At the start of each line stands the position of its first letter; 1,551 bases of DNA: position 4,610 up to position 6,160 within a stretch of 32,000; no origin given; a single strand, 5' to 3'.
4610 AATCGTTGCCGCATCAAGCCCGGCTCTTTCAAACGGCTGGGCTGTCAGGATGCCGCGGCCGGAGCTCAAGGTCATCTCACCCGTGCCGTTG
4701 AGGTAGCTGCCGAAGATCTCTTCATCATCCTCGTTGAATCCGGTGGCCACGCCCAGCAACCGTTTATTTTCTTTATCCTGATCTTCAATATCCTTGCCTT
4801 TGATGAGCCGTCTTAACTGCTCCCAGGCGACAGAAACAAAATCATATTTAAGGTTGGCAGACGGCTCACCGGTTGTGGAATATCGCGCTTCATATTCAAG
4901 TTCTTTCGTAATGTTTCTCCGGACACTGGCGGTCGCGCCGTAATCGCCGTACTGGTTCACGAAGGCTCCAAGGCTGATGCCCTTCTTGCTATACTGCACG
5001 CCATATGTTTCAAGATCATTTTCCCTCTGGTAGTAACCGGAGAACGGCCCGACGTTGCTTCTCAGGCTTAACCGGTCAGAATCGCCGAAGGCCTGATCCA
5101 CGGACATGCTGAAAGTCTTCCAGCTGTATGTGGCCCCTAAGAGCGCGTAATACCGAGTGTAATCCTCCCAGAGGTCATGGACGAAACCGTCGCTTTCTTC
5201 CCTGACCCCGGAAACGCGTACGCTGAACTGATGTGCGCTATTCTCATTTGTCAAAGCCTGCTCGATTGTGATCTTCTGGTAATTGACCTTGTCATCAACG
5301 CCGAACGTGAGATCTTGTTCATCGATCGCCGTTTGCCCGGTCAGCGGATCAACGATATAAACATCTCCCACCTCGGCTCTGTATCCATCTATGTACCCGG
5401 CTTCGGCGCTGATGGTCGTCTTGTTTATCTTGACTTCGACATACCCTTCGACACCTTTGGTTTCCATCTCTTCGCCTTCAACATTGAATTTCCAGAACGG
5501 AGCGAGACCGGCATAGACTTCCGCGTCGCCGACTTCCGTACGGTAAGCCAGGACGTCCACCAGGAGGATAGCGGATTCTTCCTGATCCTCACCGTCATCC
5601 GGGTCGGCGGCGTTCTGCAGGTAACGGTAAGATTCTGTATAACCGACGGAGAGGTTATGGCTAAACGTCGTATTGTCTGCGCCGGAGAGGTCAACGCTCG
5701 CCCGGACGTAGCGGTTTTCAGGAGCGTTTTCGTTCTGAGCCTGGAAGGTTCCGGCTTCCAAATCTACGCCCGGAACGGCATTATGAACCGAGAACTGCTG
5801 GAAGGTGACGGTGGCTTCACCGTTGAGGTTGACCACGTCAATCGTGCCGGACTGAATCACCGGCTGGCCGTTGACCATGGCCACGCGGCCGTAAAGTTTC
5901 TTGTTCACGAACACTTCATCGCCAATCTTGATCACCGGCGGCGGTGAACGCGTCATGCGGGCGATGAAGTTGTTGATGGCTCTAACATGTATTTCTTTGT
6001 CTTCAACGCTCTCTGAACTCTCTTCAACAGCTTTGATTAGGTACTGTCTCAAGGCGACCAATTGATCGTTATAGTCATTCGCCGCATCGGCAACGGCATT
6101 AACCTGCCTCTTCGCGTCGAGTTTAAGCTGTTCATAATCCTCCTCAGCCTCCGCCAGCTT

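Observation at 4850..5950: Beta-strand-rich, Tyr/Gly-rich segment with outer-membrane-barrel-like sequence character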

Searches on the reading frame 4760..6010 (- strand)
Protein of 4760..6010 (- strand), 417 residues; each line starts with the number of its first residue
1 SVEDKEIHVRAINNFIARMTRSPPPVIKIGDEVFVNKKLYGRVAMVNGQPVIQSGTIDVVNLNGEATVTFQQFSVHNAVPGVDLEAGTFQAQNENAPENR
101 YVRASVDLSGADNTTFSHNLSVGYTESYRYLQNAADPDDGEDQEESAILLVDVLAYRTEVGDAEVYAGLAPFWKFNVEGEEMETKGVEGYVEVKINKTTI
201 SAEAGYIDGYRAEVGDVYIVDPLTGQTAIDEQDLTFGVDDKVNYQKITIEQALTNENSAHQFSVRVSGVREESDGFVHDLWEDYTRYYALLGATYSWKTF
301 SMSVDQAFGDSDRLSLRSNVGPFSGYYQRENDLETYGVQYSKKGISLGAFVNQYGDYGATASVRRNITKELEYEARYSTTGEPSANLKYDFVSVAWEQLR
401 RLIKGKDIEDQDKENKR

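Call 9: find_homologous_proteins(query=window:4760-6010:-, max_evalue=0.001)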
Query window:4760-6010:- (417 aa): 1 proteins with E <= 0.001 among 5321 candidates.
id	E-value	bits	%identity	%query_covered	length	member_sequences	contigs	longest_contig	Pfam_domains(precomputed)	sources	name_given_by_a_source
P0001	3.5e-178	611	64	99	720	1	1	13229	-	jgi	-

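Call 12: find_encoding_contigs(protein=P0001, flank=10000)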
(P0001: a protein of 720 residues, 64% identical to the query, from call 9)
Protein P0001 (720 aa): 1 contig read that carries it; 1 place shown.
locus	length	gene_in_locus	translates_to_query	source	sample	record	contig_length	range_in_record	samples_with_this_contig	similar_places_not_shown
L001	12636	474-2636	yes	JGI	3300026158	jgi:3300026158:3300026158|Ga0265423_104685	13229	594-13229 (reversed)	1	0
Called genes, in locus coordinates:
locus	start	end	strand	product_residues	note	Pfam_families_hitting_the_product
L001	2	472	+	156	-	?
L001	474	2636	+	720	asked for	-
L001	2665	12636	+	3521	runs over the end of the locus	?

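Call 13: search_solved_structures(query=window:4760-6010:-, max_evalue=10)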
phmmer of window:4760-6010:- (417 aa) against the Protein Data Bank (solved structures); distinct sequences matched with E-value up to 10: 2.
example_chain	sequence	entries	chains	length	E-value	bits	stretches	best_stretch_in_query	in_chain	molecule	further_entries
8pk3_G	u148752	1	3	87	0.31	13.6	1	250-296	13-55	Affimer molecule (A31)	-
5joe_A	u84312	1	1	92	0.6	12.6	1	215-270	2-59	Titin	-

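Call 20: search_protein_representatives(protein=window:4760-6010:-)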
Query: 417 residues. Proteins with E-value up to 0.001 (for the whole library): 8; up to 1e-10: 5; up to 1e-30: 1. The best 8 are listed.
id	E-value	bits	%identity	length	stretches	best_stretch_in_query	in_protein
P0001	1.1e-178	611.1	65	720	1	2-414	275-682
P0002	2.5e-28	116.1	32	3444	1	10-338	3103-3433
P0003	2.5e-20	89.7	30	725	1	5-225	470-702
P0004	1.6e-13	67.3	29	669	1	6-357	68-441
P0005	6.7e-13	65.2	29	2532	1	10-397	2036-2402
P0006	2.6e-08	50.1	27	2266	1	5-354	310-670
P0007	1.9e-06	44.0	28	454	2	9-190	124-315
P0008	3.5e-04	36.5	33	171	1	79-227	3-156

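Call 27: find_encoding_contigs(protein=P0007, flank=10000)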
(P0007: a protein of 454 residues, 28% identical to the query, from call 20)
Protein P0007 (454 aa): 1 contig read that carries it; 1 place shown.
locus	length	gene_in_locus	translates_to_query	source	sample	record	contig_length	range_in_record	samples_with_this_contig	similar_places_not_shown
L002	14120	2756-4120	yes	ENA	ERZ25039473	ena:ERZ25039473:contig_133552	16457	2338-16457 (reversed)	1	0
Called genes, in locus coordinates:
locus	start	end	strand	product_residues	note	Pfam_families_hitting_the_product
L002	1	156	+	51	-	?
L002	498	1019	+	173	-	-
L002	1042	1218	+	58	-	-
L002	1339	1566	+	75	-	-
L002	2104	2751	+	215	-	-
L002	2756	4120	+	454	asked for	-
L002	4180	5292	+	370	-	-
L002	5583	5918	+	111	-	-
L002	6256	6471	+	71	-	-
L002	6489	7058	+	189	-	-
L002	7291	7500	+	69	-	-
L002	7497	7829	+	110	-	-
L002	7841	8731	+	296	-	-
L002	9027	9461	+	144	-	-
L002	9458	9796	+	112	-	-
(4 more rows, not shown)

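Call 28: find_related_loci(query=window:4760-6010:-, collection=genome_contigs, flank=10000)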
Query window:4760-6010:- (417 aa) in genome_contigs; peptide patterns used: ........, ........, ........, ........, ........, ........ (x = any residue, [..] = any of these).
38 stretches matched a pattern, but none encodes a relative of the query by tblastn (E <= 1e-3).

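Call 38: find_encoding_contigs(protein=P0002, flank=10000, max_places=3)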
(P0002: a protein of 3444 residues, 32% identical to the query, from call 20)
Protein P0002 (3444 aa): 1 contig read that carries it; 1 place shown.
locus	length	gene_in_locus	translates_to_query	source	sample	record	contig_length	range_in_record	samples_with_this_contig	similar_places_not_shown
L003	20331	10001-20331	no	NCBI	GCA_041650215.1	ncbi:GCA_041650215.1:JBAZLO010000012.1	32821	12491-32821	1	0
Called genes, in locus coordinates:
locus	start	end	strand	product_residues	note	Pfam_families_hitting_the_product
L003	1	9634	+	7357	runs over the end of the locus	PF11154:DUF2934 (faint)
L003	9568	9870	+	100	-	-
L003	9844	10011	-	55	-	-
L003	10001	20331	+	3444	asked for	PF01464:SLT (faint)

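Call 39: find_encoding_contigs(protein=P0006, flank=10000, max_places=3)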
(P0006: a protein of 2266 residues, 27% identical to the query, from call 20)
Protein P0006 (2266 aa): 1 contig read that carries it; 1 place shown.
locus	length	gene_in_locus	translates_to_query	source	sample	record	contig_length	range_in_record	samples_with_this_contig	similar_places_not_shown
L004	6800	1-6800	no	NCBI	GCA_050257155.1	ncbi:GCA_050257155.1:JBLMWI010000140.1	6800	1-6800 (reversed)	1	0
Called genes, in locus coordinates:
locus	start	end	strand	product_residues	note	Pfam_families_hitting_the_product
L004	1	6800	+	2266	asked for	?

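Call 40: find_related_loci(query=P0002, collection=genome_contigs, flank=10000)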
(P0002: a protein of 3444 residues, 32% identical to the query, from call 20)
Query P0002 (3444 aa) in genome_contigs; peptide patterns used: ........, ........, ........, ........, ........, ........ (x = any residue, [..] = any of these).
50 stretches matched a pattern, but none encodes a relative of the query by tblastn (E <= 1e-3).

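Call 42: list_cluster_members(proteins=[P0002, P0003, P0004, P0005, P0006, P0008])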
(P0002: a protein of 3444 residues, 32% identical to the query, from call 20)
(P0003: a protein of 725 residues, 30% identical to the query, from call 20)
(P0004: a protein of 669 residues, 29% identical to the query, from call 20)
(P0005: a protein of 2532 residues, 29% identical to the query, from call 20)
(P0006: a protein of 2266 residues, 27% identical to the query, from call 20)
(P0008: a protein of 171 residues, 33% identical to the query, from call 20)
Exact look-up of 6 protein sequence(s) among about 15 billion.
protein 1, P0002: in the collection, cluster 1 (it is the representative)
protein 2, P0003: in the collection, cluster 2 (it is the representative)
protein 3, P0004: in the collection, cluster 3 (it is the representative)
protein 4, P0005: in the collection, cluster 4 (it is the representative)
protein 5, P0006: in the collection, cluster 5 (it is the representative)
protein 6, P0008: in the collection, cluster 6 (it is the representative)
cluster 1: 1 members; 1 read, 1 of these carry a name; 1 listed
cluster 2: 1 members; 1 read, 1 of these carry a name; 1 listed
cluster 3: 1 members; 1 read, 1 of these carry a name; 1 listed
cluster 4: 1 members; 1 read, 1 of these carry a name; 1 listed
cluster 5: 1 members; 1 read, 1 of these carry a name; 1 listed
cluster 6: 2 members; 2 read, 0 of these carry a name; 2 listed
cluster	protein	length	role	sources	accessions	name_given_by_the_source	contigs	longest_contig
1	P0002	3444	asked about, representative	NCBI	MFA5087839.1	MAG: hypothetical protein WC552_02255, partial [Candidatus Omnitrophota bacterium]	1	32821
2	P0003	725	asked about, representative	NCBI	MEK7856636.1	MAG: hypothetical protein AAB288_11140, partial [Acidobacteriota bacterium]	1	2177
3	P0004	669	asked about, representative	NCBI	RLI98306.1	MAG: hypothetical protein DRP08_08225, partial [Candidatus Aenigmatarchaeota archaeon]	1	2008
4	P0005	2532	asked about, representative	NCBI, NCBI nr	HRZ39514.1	MAG TPA: M23 family metallopeptidase, partial [Candidatus Omnitrophota bacterium] | M23 family metallopeptidase [Candidatus Omnitrophota bacterium]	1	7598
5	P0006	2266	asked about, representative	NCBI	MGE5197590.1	MAG: hypothetical protein ACM3IL_03690, partial [Deltaproteobacteria bacterium]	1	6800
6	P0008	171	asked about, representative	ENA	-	-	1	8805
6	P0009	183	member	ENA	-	-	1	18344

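Call 50: search_solved_structures(query=A2, max_evalue=10)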
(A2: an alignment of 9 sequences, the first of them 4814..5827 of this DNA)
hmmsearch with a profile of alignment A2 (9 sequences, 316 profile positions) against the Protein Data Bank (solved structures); distinct sequences matched with E-value up to 10: 0.

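Call 51: predict_structure(alignment_id=A2)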
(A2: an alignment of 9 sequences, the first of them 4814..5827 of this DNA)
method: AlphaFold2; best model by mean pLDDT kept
length: 338 residues; sequences in the alignment: 9
mean_pLDDT: 76.5   pTM: 0.69
mean pLDDT of the five models: 76.5, 73.4, 65.7, 62.2, 59.8
residues with pLDDT >= 90: 75; 70-90: 170; 50-70: 63; < 50: 30
segments of 3 or more residues with pLDDT < 50: 1-5, 216-220, 320-338
pLDDT, mean of each block of 10 residues (from residue 1): 50 75 74 64 82 81 79 65 83 89 91 83 86 94 85 66 71 68 92 78 93 57 85 92 91 90 89 86 84 75 72 67 28 26
secondary structure, 60 per line:
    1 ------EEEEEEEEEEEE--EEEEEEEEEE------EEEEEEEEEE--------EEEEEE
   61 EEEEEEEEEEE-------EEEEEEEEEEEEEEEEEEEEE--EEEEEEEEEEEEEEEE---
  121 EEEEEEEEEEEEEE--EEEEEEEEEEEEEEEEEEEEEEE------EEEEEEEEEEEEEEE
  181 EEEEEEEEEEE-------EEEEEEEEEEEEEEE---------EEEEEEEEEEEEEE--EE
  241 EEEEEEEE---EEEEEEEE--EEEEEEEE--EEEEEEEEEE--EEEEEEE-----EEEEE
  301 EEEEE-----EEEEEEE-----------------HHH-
elements in order: E7-18 E21-30 E37-46 E55-71 E79-99 E102-117 E121-134 E137-159 E166-191 E199-213 E223-236 E239-248 E252-259 E262-269 E272-281 E284-290 E296-305 E311-317

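Call 53: fold_search(model_id=the predicted structure, library=pdb)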
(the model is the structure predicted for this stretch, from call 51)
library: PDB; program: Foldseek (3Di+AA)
matches with E <= 10: 907; with E <= 0.001: 86
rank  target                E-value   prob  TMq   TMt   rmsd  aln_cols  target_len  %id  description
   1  1nqg                  6.6e-06  1.00  0.40  0.27  13.3       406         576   12  OUTER MEMBRANE COBALAMIN TRANSPORTER (BTUB) FROM E. COLI, WITH BOUND CALCIUM (released 2003-04-29)
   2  5fp1                  1.9e-05  1.00  0.40  0.23  12.6       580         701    8  Crystal structure of the siderophore receptor PiuA from Acinetobacter baumannii (released 2016-05-11)
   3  5nec_A                2.4e-05  1.00  0.40  0.26  12.2       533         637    8  Crystal structure of the siderophore receptor PiuD from Pseudomonas aeruginosa (released 2018-02-07)
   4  2r89_A                6.1e-05  1.00  0.30  0.29  16.2       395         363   12  Crystal structure of the long-chain fatty acid transporter FadL mutant delta N3 (released 2008-09-23)
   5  3pgs_A                6.4e-05  0.99  0.25  0.22  17.4       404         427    9  Phe3Gly mutant of EcFadL (released 2011-05-25)
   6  9a30_MODEL_1_A        9.4e-05  1.00  0.39  0.25  15.1       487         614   11  Model of E. coli btuB by in-cell photo-crosslinking MS and deep learning (released 2023-02-24)
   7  2r4l_C                9.4e-05  1.00  0.35  0.30  15.9       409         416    9  Crystal structure of the long-chain fatty acid transporter FadL mutant P34A (released 2008-09-16)
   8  6bpn                  9.4e-05  1.00  0.37  0.22  14.0       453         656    8  The crystal structure of the Ferric-Catecholate import receptor Fiu from E. coli K12: Open form (C2221) (released 2018-11-28)
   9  5nec_B                1.0e-04  1.00  0.41  0.26  11.6       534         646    8  Crystal structure of the siderophore receptor PiuD from Pseudomonas aeruginosa (released 2018-02-07)
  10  9i98_A                1.0e-04  1.00  0.29  0.21  15.4       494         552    9  Cryo-EM structure of Shigella flexneri LptDE bound by a Bicyclic peptide molecule (Compound 13) (released 2025-10-15)
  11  2r4n_A                1.1e-04  1.00  0.35  0.30  17.1       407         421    8  Crystal structure of the long-chain fatty acid transporter FadL mutant N33A (released 2008-09-16)
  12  1t16_A                1.1e-04  0.99  0.29  0.24  17.9       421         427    7  Crystal structure of the bacterial fatty acid transporter FadL from Escherichia coli (released 2004-06-15)
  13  8p97_A                1.2e-04  1.00  0.37  0.24  17.6       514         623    9  BtuB3G3 bound to cyanocobalamin with disordered EL8 (released 2023-08-16)
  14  5c58_A                1.3e-04  1.00  0.39  0.23  18.2       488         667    8  A double mutant of serratia marcescens hemophore receptor HasR in complex with its hemophore HasA and heme (released 2016-06-29)
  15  8gl6_F                1.3e-04  1.00  0.31  0.29  15.3       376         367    8  The Type 9 Secretion System in vitro assembled, RemA-CTD substrate bound complex (released 2024-01-31)
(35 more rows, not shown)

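Call 55: search_protein_families(library=pfam, alignment_id=A2, max_evalue=10)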
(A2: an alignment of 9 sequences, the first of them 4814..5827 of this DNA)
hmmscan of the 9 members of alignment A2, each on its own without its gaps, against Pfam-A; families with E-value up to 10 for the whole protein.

A. member 1, window:4814-5827:- (338 aa): 0 families

B. families by the number of members that match (of 9 scanned): 2 families
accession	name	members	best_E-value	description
PF11924.14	IAT_beta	1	0.048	Inverse autotransporter, beta-domain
PF22839.2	DUF7015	1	0.051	Domain of unknown function (DUF7015)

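Call 58: search_protein_families(library=pfam, proteins=[L001:2614-12636:+], max_evalue=0.01)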
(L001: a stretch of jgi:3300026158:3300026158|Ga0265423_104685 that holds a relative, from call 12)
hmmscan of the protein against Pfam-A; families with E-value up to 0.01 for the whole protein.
L001:2614-12636:+ (3341 aa): 1 family
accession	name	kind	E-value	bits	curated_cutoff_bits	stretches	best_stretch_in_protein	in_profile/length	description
PF02364.21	Glucan_synthase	-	4.2e-67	227.5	37.2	2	2672-2996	181-507/819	1,3-beta-glucan synthase component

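Call 59: find_related_loci(query=window:4760-6010:-, collection=viral_contigs, flank=10000)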
Query window:4760-6010:- (417 aa) in viral_contigs; peptide patterns used: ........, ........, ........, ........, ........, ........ (x = any residue, [..] = any of these).
6 stretches matched a pattern, but none encodes a relative of the query by tblastn (E <= 1e-3).
